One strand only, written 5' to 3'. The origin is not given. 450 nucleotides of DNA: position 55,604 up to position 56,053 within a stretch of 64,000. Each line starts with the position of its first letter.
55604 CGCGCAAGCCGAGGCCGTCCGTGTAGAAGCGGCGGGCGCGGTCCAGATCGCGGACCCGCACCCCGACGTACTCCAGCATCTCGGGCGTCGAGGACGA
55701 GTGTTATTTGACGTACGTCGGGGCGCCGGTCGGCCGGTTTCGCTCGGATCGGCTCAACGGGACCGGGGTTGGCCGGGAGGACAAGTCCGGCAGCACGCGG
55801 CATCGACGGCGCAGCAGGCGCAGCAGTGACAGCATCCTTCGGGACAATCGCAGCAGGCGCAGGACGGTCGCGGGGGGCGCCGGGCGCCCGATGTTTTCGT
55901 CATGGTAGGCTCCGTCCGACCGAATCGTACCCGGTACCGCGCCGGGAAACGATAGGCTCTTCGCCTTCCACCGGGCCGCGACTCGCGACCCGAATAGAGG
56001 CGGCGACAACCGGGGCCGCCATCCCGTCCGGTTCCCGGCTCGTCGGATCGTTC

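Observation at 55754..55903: Metallothionein-like 49-aa ORF (13 cysteines) between an ACT-V4R protein and a VOC enzyme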

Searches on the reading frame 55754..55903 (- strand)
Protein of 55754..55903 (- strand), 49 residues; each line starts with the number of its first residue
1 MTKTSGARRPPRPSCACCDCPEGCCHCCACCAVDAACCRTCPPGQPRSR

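Call 6: search_protein_families(library=pfam, proteins=[window:55754-55903:-], max_evalue=0.01)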
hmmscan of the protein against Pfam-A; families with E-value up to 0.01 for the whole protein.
window:55754-55903:- (49 aa): 0 families

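Call 9: find_homologous_proteins(query=window:55754-55903:-, max_evalue=10)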
Query window:55754-55903:-: no candidate shares three 5-residue words with the query. No homologue found.

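Call 25: search_protein_representatives(protein=window:55754-55903:-)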
Query: 49 residues. Proteins with E-value up to 0.001 (for the whole library): 1; up to 1e-10: 1; up to 1e-30: 0. The best 1 are listed.
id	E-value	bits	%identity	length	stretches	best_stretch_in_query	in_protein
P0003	2.3e-11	59.1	77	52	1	9-47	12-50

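Call 27: find_encoding_contigs(protein=P0003, flank=8000, max_places=8)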
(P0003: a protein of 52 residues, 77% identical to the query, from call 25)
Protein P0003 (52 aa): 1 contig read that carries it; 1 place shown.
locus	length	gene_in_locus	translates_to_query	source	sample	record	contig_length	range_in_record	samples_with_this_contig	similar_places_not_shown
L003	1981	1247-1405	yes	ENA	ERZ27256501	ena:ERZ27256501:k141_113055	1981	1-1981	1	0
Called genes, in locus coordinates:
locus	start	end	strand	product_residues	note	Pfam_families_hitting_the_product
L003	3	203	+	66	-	?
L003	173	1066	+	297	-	-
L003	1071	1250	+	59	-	-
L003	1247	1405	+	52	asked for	-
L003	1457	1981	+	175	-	?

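Call 31: list_cluster_members(proteins=[P0003, window:55757-55903:-])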
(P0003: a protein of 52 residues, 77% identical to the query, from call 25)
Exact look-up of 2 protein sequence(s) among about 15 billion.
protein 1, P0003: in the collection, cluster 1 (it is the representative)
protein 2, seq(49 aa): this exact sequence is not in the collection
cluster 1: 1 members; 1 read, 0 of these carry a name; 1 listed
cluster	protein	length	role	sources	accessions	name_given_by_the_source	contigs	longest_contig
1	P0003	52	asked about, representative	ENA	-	-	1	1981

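Call 33: find_related_loci(query=A5, collection=metagenome_contigs, flank=6000)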
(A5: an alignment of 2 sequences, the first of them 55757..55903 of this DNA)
Query A5 (49 aa) in metagenome_contigs; peptide patterns used: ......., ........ (x = any residue, [..] = any of these).
599 stretches matched a pattern (row limit reached: there are more); 2 encode a relative of the query (tblastn E <= 1e-3); 2 distinct loci.
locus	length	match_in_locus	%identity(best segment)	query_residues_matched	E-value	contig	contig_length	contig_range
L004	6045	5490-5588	94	12-44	4e-12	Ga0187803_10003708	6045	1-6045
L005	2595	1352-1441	90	12-41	2e-8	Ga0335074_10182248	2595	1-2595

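Call 34: find_related_loci(query=A5, collection=genome_contigs, flank=6000)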
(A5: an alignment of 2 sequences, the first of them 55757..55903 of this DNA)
Query A5 (49 aa) in genome_contigs; peptide patterns used: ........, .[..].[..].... (x = any residue, [..] = any of these).
95 stretches matched a pattern; 5 encode a relative of the query (tblastn E <= 1e-3); 5 distinct loci.
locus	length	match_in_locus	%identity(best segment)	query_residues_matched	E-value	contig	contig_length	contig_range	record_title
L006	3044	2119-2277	70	1-49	4e-12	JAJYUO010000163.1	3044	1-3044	MAG: Thermoplasmata archaeon isolate FK1.bin102 NODE_39730_length_3044_cov_1.276997, whole genome shotgun sequence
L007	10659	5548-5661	84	11-48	2e-11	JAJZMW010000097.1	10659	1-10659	MAG: Thermoplasmata archaeon isolate MAS3.bin44 NODE_12886_length_10659_cov_1.273927, whole genome shotgun sequence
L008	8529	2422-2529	89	14-49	2e-10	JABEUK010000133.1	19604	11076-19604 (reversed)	MAG: Thermoplasmata archaeon isolate MAG 1 k99_1959614, whole genome shotgun sequence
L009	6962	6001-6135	73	1-45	1e-9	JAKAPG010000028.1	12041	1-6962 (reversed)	MAG: Thermoplasmata archaeon isolate YF1.bin60 NODE_6469_length_12041_cov_1.429411, whole genome shotgun sequence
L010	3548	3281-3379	88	14-46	2e-9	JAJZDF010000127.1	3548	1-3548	MAG: Thermoplasmata archaeon isolate JA4.bin45 NODE_21510_length_3548_cov_0.903829, whole genome shotgun sequence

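Call 39: search_protein_families(library=pfam, proteins=[L004:4027-5334:+, L004:5757-6044:+, L006:113-1135:-, L006:1145-1483:-, L006:2510-2998:+, L009:901-3252:-, L009:3591-4274:+, L009:6236-6904:+, L008:2028-2354:+, L005:1472-2593:+], max_evalue=0.001)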
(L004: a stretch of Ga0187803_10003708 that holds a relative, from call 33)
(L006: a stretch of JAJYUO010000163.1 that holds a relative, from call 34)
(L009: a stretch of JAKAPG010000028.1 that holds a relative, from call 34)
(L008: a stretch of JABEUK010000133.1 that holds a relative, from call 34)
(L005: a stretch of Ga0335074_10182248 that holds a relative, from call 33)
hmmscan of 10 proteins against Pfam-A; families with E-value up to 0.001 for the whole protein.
L004:4027-5334:+ (435 aa): 2 families
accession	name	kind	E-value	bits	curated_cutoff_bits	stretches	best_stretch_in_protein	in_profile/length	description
PF07992.20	Pyr_redox_2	-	2.5e-20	73.5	26.1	1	56-341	2-278/291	Pyridine nucleotide-disulphide oxidoreductase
PF21706.3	FCSD_central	-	1.9e-05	25.2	27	1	192-231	13-52/116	Sulfide dehydrogenase [flavocytochrome c] flavoprotein chain, central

L004:5757-6044:+ (96 aa): 1 family
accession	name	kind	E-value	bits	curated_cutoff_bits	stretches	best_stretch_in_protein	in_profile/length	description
PF07366.18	SnoaL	-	6.3e-08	32.9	28.4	1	34-94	3-58/126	SnoaL-like polyketide cyclase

L006:113-1135:- (340 aa): 0 families

L006:1145-1483:- (112 aa): 2 families
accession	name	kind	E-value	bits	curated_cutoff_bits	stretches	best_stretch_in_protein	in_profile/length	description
PF02742.21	Fe_dep_repr_C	-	2.9e-16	59.7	27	1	36-102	1-68/70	Iron dependent repressor, metal binding and dimerisation domain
PF01022.26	HTH_5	-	0.00022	21.5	22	1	3-27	22-46/47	Bacterial regulatory protein, arsR family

L006:2510-2998:+ (162 aa): 4 families
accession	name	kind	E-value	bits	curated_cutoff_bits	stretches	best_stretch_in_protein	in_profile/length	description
PF07992.20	Pyr_redox_2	-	1.2e-14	54.9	26.1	1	4-146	2-117/291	Pyridine nucleotide-disulphide oxidoreductase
PF12831.13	FAD_oxidored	-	1.5e-06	28.2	27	1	4-45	1-42/416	FAD dependent oxidoreductase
PF00890.30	FAD_binding_2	-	2.7e-06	27.3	20.4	1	4-45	1-42/414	FAD binding domain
PF01134.28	GIDA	-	1.7e-05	24.5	22.1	1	4-138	1-149/391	Glucose inhibited division protein A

L009:901-3252:- (783 aa): 4 families
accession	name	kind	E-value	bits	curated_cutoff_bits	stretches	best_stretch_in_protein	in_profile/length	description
PF00122.25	E1-E2_ATPase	-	3.8e-51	173.6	28.1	1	227-410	2-179/181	E1-E2 ATPase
PF00702.32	Hydrolase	-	2.6e-32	113.2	26.4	1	428-641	1-187/191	haloacid dehalogenase-like hydrolase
PF00403.32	HMA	-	1.7e-10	41.5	24.8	1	18-79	1-62/62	Heavy-metal-associated domain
PF08282.18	Hydrolase_3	-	2.4e-06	27.9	20.9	1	623-666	201-244/255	haloacid dehalogenase-like hydrolase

L009:3591-4274:+ (227 aa): 2 families
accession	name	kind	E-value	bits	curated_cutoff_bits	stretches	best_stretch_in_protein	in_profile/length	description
PF12840.13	HTH_20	-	9.3e-09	35.6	27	1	27-80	1-50/51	Helix-turn-helix domain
PF01022.26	HTH_5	-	3.5e-07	30.4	22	1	29-79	1-46/47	Bacterial regulatory protein, arsR family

L009:6236-6904:+ (222 aa): 1 family
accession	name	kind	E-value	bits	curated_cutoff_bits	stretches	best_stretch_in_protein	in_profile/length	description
PF10056.14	DUF2293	-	6.2e-12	45.9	25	1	125-185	2-62/85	Uncharacterized conserved protein (DUF2293)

L008:2028-2354:+ (108 aa): 1 family
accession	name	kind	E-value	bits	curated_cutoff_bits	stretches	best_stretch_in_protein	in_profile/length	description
PF01336.31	tRNA_anti-codon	-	4.3e-08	33.4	27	1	21-92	2-68/75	OB-fold nucleic acid binding domain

L005:1472-2593:+ (374 aa): 1 family
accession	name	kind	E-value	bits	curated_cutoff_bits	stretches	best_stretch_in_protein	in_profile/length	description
PF13589.12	HATPase_c_3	-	3.5e-07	30.8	25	1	37-135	5-95/137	Histidine kinase-, DNA gyrase B-, and HSP90-like ATPase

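Call 40: search_protein_families(library=pfam, proteins=[L007:3681-5078:+, L007:5890-7437:-, L010:2483-3178:-, L005:155-1129:+, L003:1071-1250:+, L008:3648-4244:-, L008:949-1815:+, L009:22-579:-], max_evalue=0.001)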
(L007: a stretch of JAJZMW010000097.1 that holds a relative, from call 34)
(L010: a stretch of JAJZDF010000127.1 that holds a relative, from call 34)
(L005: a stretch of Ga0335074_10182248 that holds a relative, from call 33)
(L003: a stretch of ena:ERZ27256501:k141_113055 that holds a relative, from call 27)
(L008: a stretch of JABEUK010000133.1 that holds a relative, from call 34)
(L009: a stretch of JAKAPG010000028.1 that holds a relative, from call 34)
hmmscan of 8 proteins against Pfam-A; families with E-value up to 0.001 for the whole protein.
L007:3681-5078:+ (465 aa): 1 family
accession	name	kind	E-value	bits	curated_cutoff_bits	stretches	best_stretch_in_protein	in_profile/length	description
PF02233.22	PNTB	-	1.8e-166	555.1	31.7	1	9-458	2-455/456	NAD(P) transhydrogenase beta subunit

L007:5890-7437:- (515 aa): 10 families
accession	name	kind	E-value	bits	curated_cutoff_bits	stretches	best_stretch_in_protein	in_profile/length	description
PF01078.27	Mg_chelatase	-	1.1e-14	54.8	20.3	2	31-73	2-44/207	Magnesium chelatase, subunit ChlI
PF00158.32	Sigma54_activat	-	2.2e-08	34.4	20.2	1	282-331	87-136/168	Sigma-54 interaction domain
PF13191.12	AAA_16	-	5.4e-07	30.7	32.6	1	43-129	16-103/167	AAA ATPase domain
PF07728.20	AAA_5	-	6.3e-07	29.9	22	0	53-84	1-30/139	AAA domain (dynein-related subfamily)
PF05496.18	RuvB_N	-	7.5e-06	26.2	27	0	288-361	84-153/159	Holliday junction DNA helicase RuvB P-loop domain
PF00004.35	AAA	-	1.4e-05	26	21.2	0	54-81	1-28/131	ATPase family associated with various cellular activities (AAA)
PF20436.4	LonB_AAA-LID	-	3.5e-05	24.2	22.4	1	400-464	1-61/65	Archaeal LonB, AAA+ ATPase LID domain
PF13401.12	AAA_22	-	8.7e-05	23.3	27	0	50-79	4-34/130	AAA domain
PF20720.3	nSTAND3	-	8.8e-05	22.7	27.2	1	41-90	7-56/155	Novel STAND NTPase 3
PF20030.5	bpMoxR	-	0.00049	19.7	27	1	33-76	13-56/205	MoxR domain in the MoxR-vWA-beta-propeller ternary systems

L010:2483-3178:- (231 aa): 0 families

L005:155-1129:+ (324 aa): 0 families

L003:1071-1250:+ (59 aa): 0 families

L008:3648-4244:- (198 aa): 0 families

L008:949-1815:+ (288 aa): 1 family
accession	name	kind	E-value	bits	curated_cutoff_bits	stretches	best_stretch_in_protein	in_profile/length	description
PF03956.18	Lys_export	-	2.4e-37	128.8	23.8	1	106-283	5-189/190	Lysine exporter LysO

L009:22-579:- (185 aa): 1 family
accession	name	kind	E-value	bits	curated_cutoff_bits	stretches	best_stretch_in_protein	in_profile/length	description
PF07681.17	DoxX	-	1.5e-07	32.4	23.6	1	24-115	4-81/85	DoxX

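Call 48: search_solved_structures(query=A6, max_evalue=10, show_alignments=3)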
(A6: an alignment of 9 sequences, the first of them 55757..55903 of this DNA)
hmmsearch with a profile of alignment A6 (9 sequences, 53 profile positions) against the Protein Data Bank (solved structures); distinct sequences matched with E-value up to 10: 0.

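Call 49: search_protein_families(library=ncbifam, alignment_id=A6, max_evalue=10)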
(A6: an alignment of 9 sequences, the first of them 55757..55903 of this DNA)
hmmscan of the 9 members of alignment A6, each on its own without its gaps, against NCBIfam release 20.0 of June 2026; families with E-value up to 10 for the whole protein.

A. member 1, window:55757-55903:- (49 aa): 0 families

B. families by the number of members that match (of 9 scanned): 0 families

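Call 50: search_protein_families(library=pfam, alignment_id=A6, max_evalue=10)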
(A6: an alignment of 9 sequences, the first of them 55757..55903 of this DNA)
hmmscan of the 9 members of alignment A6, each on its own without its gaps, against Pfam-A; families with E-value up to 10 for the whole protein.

A. member 1, window:55757-55903:- (49 aa): 0 families

B. families by the number of members that match (of 9 scanned): 0 families

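Call 58: predict_structure(alignment_id=A5)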
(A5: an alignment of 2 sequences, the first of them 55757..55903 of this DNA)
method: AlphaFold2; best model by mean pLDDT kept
length: 49 residues; sequences in the alignment: 2
mean_pLDDT: 56.0   pTM: 0.26
mean pLDDT of the five models: 56.0, 53.8, 53.6, 52.5, 48.6
residues with pLDDT >= 90: 0; 70-90: 1; 50-70: 32; < 50: 16
segments of 3 or more residues with pLDDT < 50: 6-16
pLDDT, mean of each block of 10 residues (from residue 1): 47 49 63 66 55
secondary structure, 60 per line:
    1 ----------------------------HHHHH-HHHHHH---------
elements in order: H29-33 H35-40

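Call 72: find_homologous_proteins(query=L008:2028-2351:+, max_evalue=0.00001)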
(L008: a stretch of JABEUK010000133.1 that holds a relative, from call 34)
Query L008:2028-2351:+ (108 aa): 428 proteins with E <= 0.00001 among 434 candidates; the best 120 are listed.
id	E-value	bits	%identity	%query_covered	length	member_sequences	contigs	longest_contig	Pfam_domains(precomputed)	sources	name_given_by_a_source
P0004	3.8e-61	222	99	100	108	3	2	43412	PF01336.32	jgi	jgi:ssDNA-binding replication factor A large subunit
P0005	4.5e-53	196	90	100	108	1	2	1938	PF01336.32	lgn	-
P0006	4.1e-48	180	80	99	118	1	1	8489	PF01336.32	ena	-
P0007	1.0e-47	179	80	98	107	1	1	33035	PF01336.32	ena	-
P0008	1.0e-46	176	80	94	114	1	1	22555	PF01336.32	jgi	jgi:ssDNA-binding replication factor A large subunit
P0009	1.0e-46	176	83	94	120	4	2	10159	PF01336.32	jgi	jgi:ssDNA-binding replication factor A large subunit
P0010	1.4e-46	175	82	95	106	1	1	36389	PF01336.32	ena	-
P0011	3.2e-46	174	79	96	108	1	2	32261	PF01336.32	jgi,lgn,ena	-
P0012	4.7e-46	173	78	97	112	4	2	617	PF01336.32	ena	-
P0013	1.0e-45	172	78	96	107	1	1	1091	PF01336.32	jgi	-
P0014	1.0e-45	172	77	98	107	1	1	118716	PF01336.32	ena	-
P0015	1.6e-45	172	76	100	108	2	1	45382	PF01336.32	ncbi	-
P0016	2.3e-45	171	77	97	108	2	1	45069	PF01336.32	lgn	-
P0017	2.8e-45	171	82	94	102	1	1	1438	PF01336.32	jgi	jgi:ssDNA-binding replication factor A large subunit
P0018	3.4e-45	171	78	94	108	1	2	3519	PF01336.32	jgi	jgi:ssDNA-binding replication factor A large subunit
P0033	9.8e-44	166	77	94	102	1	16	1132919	PF01336.32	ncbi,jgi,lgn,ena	ncbi:MAG: SOSS complex subunit B family protein [Thermoplasmata archaeon]|jgi:replication factor A1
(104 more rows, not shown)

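Call 73: find_related_loci(query=A6, collection=viral_contigs, flank=5000)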
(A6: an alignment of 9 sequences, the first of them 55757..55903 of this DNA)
Query A6 (49 aa) in viral_contigs; peptide patterns used: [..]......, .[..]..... (x = any residue, [..] = any of these).
149 stretches matched a pattern, but none encodes a relative of the query by tblastn (E <= 1e-3).

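Call 74: find_encoding_contigs(protein=P0004, flank=2500, max_places=3)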
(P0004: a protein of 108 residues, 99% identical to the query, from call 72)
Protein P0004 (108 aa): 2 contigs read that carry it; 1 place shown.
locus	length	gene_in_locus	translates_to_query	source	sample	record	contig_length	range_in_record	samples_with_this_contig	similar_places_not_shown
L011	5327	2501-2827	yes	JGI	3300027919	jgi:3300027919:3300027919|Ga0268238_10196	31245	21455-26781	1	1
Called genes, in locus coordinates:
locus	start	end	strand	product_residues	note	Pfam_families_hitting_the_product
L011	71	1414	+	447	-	PF00709:Adenylsucc_synt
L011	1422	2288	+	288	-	PF03956:Lys_export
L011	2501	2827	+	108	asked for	PF01336:tRNA_anti-codon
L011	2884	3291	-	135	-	-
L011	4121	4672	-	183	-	-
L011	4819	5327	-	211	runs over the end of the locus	-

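Call 75: find_encoding_contigs(protein=P0007, flank=2500, max_places=3)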
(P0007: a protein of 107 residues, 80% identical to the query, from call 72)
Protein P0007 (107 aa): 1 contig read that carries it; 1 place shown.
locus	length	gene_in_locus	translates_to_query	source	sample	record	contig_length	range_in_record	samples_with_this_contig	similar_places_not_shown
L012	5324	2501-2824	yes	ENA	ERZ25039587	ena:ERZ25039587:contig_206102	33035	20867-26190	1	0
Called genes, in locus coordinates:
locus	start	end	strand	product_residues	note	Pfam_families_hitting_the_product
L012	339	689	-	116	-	PF00999:Na_H_Exchanger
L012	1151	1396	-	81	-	-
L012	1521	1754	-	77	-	PF00578:AhpC-TSA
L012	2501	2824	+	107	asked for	PF01336:tRNA_anti-codon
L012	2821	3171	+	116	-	-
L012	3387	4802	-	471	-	-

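Call 76: find_encoding_contigs(protein=P0014, flank=2500, max_places=3)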
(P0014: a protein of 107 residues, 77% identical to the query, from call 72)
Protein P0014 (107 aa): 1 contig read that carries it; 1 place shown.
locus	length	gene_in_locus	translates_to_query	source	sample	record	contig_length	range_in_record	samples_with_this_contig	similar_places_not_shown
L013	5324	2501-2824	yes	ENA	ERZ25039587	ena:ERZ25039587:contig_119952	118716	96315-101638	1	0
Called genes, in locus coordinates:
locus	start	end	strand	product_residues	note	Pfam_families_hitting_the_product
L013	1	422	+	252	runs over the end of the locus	-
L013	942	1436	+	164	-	-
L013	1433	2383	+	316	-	-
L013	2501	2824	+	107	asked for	PF01336:tRNA_anti-codon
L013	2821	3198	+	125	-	-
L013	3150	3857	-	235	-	PF10056:DUF2293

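Call 77: find_encoding_contigs(protein=P0033, flank=2500, max_places=3)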
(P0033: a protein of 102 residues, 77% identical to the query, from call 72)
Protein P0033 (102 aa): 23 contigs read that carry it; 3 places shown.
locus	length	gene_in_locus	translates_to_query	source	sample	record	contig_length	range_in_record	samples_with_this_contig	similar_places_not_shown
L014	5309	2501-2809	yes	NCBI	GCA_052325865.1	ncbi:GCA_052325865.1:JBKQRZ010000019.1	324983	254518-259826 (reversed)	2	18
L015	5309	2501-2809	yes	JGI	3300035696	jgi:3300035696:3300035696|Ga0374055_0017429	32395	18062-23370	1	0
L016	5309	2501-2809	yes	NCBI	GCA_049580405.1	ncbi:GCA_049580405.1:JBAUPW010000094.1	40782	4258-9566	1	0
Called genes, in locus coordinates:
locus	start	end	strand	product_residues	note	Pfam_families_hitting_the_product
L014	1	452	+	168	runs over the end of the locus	PF00027:cNMP_binding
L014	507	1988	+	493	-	PF00072:Response_reg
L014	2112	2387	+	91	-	-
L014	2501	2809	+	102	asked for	PF01336:tRNA_anti-codon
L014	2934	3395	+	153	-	-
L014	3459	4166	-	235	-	PF00753:Lactamase_B, PF19583:ODP (weak), PF12706:Lactamase_B_2 (weak)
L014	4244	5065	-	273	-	PF13489:Methyltransf_23, PF07021:MetW (faint), PF13847:Methyltransf_31 (weak), PF08241:Methyltransf_11, PF08242:Methyltransf_12, PF13649:Methyltransf_25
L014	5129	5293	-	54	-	-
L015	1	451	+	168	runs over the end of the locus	PF00027:cNMP_binding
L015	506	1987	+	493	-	PF00072:Response_reg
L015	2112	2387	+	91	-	-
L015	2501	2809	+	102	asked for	PF01336:tRNA_anti-codon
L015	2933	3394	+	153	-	-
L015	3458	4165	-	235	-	PF00753:Lactamase_B, PF19583:ODP (weak), PF12706:Lactamase_B_2 (weak)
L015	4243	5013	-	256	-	PF13489:Methyltransf_23, PF07021:MetW (weak), PF08241:Methyltransf_11, PF08242:Methyltransf_12, PF13649:Methyltransf_25, PF13847:Methyltransf_31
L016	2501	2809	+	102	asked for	PF01336:tRNA_anti-codon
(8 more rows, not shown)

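Call 83: search_protein_families(library=pfam, proteins=[L006:113-1135:-, L010:2483-3178:-, L012:2821-3171:+, L011:4121-4672:-], max_evalue=1)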
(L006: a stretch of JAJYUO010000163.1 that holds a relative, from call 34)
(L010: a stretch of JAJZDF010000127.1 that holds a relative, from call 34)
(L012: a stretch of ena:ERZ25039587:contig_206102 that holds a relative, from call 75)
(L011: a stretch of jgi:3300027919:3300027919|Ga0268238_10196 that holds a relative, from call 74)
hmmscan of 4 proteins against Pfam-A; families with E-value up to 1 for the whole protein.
L006:113-1135:- (340 aa): 4 families
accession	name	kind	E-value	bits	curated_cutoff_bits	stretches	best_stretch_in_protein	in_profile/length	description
PF04238.17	DUF420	-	0.0072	17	30.5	1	207-296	34-123/130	Protein of unknown function (DUF420)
PF13386.12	DsbD_2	-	0.032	14.5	24.9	1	91-230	65-183/199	Cytochrome C biogenesis protein transmembrane region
PF23933.1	DUF7269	-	0.42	11.1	29.1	1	248-318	2-49/162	Family of unknown function (DUF7269)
PF12911.12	OppC_N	-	0.56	10.6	23.9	1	230-273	1-45/53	N-terminal TM domain of oligopeptide transport permease C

L010:2483-3178:- (231 aa): 0 families

L012:2821-3171:+ (116 aa): 2 families
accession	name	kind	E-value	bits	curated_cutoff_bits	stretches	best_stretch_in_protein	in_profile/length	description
PF11535.13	Calci_bind_CcbP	-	0.0011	19.8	21.5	1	28-66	4-42/105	Calcium binding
PF06412.16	TraD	-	0.12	12.6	22.3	1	12-40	2-30/62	Conjugal transfer protein TraD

L011:4121-4672:- (183 aa): 0 families

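Call 86: find_encoding_contigs(protein=P0006, flank=3000, max_places=2)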
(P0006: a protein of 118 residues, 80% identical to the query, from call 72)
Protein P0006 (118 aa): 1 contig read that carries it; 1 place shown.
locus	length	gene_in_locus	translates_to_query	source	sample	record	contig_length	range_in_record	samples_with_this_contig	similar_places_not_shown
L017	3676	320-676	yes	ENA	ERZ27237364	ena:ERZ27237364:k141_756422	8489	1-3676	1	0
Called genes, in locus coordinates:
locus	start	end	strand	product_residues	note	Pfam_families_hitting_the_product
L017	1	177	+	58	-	?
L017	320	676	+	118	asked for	PF01336:tRNA_anti-codon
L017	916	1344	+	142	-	-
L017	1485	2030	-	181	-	PF01867:Cas_Cas1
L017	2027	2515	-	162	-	PF01867:Cas_Cas1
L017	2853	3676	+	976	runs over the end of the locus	PF04313:HSDR_N (faint), PF02384:N6_Mtase, PF01170:UPF0020 (faint), PF20473:MmeI_Mtase, PF07669:Eco57I, PF12950:TaqI_C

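Call 87: find_encoding_contigs(protein=P0009, flank=3000, max_places=2)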
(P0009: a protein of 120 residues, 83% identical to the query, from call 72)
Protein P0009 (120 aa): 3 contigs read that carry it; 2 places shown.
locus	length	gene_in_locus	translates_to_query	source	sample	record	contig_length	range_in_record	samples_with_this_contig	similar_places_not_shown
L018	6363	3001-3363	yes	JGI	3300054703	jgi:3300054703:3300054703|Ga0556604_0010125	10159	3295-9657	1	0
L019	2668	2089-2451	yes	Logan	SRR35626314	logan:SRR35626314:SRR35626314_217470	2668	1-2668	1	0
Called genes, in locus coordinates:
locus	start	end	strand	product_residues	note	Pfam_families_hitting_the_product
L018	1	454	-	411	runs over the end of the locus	PF00155:Aminotran_1_2, PF00266:Aminotran_5 (weak), PF01041:DegT_DnrJ_EryC1 (weak)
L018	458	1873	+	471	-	PF00709:Adenylsucc_synt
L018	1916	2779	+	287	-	PF03956:Lys_export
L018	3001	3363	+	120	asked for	PF01336:tRNA_anti-codon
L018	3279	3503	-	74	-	-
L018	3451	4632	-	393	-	-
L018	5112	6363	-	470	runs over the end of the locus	PF13005:zf-IS66 (weak), PF03050:DDE_Tnp_IS66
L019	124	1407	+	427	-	PF01609:DDE_Tnp_1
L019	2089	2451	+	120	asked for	PF01336:tRNA_anti-codon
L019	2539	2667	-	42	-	?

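Call 88: find_encoding_contigs(protein=P0010, flank=3000, max_places=2)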
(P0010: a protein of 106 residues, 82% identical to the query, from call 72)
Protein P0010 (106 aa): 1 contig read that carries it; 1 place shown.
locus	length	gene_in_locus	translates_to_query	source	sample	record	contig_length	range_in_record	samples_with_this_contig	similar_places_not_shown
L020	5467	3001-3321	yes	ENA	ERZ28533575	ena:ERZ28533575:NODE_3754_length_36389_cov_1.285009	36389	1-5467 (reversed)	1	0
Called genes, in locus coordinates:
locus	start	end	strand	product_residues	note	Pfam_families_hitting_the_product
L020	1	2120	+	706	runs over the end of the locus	-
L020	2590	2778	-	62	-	-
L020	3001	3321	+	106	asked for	PF01336:tRNA_anti-codon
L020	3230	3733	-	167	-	-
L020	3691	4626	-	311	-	-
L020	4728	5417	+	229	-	PF04185:Phosphoesterase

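Call 89: find_encoding_contigs(protein=P0008, flank=3000, max_places=2)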
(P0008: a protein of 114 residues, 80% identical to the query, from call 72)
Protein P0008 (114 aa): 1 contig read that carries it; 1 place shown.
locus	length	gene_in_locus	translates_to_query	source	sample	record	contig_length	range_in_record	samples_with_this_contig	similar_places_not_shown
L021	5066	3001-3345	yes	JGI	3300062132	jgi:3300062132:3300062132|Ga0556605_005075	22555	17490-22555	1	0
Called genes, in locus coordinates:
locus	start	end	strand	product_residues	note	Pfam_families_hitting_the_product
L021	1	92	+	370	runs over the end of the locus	PF00465:Fe-ADH, PF13685:Fe-ADH_2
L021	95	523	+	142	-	PF03684:UPF0179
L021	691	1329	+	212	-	-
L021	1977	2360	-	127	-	-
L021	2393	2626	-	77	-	-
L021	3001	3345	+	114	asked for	PF01336:tRNA_anti-codon (weak)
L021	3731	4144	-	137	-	PF01609:DDE_Tnp_1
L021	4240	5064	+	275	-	?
